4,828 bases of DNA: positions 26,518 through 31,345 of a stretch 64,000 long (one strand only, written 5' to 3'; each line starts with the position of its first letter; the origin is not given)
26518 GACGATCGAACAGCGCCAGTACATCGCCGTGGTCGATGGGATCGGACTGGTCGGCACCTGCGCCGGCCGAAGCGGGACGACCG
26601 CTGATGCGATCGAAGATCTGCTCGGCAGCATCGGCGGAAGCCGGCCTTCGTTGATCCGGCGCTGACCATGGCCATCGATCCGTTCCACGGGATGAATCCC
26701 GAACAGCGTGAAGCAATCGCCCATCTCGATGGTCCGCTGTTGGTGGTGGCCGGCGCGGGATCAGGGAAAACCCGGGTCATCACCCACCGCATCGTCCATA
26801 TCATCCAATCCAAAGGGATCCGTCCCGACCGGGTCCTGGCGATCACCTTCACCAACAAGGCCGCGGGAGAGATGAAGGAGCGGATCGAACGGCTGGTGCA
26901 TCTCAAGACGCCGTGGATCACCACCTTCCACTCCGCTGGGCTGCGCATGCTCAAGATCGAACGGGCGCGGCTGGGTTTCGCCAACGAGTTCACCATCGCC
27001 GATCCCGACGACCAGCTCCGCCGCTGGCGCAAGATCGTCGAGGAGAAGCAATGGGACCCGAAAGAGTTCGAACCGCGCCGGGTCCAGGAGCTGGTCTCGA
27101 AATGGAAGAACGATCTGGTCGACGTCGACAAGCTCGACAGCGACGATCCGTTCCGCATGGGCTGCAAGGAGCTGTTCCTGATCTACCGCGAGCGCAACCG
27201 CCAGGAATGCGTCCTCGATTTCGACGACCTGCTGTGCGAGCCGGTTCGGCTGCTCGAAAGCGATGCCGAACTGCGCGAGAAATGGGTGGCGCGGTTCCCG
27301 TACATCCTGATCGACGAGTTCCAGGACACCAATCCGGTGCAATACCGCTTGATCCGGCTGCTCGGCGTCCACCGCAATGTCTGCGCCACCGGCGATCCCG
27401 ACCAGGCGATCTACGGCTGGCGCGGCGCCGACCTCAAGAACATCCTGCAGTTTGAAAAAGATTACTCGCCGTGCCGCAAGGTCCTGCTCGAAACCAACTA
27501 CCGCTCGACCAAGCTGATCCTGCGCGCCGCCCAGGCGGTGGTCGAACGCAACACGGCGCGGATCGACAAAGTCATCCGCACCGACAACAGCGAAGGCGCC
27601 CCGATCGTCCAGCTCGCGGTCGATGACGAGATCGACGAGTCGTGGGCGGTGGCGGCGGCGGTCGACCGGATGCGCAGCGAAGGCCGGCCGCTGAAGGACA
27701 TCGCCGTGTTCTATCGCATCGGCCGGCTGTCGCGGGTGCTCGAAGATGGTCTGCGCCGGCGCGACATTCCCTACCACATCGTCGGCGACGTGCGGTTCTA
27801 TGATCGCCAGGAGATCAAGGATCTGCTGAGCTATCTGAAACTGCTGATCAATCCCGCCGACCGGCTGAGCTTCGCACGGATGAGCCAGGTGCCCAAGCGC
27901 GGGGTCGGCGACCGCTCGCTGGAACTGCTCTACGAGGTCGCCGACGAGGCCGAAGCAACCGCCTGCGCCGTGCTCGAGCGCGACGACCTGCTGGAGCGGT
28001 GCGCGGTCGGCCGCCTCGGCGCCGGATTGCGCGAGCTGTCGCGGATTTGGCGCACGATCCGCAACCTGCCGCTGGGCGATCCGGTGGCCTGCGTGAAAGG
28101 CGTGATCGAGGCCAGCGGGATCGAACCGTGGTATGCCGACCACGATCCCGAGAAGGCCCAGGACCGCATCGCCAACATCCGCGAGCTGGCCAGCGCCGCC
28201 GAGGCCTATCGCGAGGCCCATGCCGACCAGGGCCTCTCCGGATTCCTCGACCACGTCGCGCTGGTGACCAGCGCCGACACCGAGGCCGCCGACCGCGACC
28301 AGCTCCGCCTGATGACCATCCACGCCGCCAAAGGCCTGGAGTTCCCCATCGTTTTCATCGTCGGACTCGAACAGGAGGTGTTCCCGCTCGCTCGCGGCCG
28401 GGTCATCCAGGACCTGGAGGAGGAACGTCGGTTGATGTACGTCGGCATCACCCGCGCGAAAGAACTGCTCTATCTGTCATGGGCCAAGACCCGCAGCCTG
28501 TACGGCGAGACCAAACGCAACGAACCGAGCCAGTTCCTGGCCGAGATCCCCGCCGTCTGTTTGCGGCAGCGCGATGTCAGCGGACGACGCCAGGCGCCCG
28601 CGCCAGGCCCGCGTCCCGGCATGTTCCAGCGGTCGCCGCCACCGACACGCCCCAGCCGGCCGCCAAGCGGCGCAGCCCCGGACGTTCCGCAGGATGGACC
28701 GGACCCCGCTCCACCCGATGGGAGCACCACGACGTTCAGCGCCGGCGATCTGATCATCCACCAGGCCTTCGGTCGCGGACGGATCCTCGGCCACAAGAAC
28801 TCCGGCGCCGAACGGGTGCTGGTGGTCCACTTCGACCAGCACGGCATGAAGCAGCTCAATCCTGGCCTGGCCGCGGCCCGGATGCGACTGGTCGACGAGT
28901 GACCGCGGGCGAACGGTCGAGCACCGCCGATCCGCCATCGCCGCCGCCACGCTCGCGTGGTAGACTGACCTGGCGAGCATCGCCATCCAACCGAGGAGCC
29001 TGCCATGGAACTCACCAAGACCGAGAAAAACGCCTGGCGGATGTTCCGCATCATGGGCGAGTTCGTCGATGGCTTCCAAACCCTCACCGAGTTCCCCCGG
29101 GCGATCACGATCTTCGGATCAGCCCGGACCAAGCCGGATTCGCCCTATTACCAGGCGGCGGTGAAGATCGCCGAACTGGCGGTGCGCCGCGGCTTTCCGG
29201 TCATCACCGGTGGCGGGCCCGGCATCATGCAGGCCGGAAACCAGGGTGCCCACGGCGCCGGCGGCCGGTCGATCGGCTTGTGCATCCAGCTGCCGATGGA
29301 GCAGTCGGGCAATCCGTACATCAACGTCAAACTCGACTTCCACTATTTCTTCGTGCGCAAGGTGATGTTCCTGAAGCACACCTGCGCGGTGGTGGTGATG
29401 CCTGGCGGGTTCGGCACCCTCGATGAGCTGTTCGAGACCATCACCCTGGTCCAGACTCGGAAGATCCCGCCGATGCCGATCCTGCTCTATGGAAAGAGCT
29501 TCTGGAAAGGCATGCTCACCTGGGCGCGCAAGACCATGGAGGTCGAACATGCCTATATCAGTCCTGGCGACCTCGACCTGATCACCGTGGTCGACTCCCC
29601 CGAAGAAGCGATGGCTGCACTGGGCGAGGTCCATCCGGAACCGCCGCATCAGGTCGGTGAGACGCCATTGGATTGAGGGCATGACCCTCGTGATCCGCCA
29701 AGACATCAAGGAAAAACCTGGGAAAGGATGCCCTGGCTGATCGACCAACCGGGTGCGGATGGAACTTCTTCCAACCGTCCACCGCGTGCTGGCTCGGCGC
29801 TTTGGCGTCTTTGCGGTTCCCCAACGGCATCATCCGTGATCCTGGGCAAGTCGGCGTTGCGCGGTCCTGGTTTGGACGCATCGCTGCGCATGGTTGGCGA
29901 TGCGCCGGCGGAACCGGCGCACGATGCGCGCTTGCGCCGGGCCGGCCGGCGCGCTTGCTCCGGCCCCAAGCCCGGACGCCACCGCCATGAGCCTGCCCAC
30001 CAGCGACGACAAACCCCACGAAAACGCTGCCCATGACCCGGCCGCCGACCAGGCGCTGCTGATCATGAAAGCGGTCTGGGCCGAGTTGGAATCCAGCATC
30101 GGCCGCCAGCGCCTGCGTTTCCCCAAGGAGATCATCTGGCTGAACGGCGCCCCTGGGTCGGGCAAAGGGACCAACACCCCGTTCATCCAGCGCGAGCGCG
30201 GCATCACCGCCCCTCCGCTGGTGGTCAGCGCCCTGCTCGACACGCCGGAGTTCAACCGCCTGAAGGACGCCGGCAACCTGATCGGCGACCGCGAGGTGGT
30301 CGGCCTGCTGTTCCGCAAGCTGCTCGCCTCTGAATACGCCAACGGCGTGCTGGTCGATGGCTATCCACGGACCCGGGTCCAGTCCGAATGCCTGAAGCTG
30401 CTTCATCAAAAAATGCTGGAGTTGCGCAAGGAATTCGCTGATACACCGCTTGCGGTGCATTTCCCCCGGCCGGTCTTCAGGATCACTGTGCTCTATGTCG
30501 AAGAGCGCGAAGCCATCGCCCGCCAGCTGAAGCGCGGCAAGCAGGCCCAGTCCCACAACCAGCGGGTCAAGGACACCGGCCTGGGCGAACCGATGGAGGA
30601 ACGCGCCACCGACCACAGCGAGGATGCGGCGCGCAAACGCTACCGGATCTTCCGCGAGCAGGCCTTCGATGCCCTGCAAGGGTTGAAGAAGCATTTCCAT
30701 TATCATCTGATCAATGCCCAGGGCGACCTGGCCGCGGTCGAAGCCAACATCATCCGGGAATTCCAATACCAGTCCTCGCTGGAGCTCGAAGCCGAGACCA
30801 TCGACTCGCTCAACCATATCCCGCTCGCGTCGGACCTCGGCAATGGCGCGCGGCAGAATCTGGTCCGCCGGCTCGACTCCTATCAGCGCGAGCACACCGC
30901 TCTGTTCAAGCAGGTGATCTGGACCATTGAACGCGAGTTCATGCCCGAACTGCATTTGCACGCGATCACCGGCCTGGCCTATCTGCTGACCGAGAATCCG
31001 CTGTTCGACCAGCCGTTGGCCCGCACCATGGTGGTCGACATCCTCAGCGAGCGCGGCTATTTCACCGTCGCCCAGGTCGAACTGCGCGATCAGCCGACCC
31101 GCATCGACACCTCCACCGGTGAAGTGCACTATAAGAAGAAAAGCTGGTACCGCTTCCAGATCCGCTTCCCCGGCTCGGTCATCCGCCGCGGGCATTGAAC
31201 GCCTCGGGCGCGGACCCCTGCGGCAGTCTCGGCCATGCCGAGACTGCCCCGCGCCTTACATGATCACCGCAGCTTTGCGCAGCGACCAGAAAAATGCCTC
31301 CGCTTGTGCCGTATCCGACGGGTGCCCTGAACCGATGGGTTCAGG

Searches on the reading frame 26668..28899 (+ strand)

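Call 7: search_protein_families(library=pfam, max_evalue=1, proteins=[window:26668-28899:+])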
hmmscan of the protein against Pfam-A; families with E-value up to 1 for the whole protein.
window:26668-28899:+ (744 aa): 12 families
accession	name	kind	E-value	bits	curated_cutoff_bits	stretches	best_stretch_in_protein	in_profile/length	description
PF00580.27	UvrD-helicase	-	9.7e-87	291.5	23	1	9-266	1-270/271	UvrD/REP helicase N-terminal domain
PF13361.12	UvrD_C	-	2.4e-68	231.5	25.6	2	273-425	2-154/350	UvrD-like helicase C-terminal domain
PF13245.12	AAA_19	-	1e-23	84.4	25.1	1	13-250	1-132/134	AAA domain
PF13538.12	UvrD_C_2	-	3.4e-11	43.3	27.4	1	547-603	3-51/52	UvrD-like helicase C-terminal domain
PF01443.25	Viral_helicase1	-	3.3e-07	30.8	21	1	533-602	167-225/228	Viral superfamily 1 RNA helicase core domain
PF13604.12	AAA_30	-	2.1e-05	24.8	27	1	9-74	2-67/191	AAA domain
PF21196.3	PcrA_UvrD_tudor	-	4.6e-05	23.6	23.9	1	693-730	2-39/48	PcrA/UvrD tudor domain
PF13086.12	AAA_11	-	0.0077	16.5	27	1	10-75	3-74/257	AAA domain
PF00270.35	DEAD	-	0.0099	16.1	26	1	10-81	1-76/167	DEAD/DEAH box helicase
PF04851.21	ResIII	-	0.01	16.2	22.5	1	14-81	9-81/164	Type III restriction enzyme, res subunit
PF02559.22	CarD_TRCF_RID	-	0.017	15.6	23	1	690-728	1-42/57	CarD-like/TRCF RID domain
PF13087.12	AAA_12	-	0.12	12.3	27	0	539-602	132-189/195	AAA domain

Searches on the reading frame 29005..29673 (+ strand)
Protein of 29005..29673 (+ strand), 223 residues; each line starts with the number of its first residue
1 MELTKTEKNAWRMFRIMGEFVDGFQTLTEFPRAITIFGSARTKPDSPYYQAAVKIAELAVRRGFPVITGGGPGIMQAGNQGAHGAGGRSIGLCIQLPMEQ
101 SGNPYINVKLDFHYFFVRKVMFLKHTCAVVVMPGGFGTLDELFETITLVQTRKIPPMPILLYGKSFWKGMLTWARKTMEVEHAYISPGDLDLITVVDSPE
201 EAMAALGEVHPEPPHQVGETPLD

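Call 23: search_protein_families(library=pfam, max_evalue=0.01, proteins=[window:29005-29673:+])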
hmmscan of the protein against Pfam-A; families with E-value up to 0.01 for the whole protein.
window:29005-29673:+ (223 aa): 2 families
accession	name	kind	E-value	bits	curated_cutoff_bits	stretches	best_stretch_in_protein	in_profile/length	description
PF03641.19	Lysine_decarbox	-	1.1e-30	106.9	27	1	75-205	1-130/131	Possible lysine decarboxylase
PF18306.6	LDcluster4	-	8.7e-15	55.1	26.3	1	33-143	3-111/151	SLOG cluster4 family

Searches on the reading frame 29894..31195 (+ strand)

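Call 23: search_protein_families(library=pfam, max_evalue=0.01, proteins=[window:29894-31195:+])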
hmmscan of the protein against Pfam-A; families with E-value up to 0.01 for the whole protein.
window:29894-31195:+ (434 aa): 2 families
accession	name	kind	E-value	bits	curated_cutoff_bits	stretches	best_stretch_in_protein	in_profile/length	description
PF00406.28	ADK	-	3e-10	40.8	26.8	1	84-221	2-123/151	Adenylate kinase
PF13207.12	AAA_17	-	6.8e-05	23.6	27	1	85-176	2-98/136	AAA domain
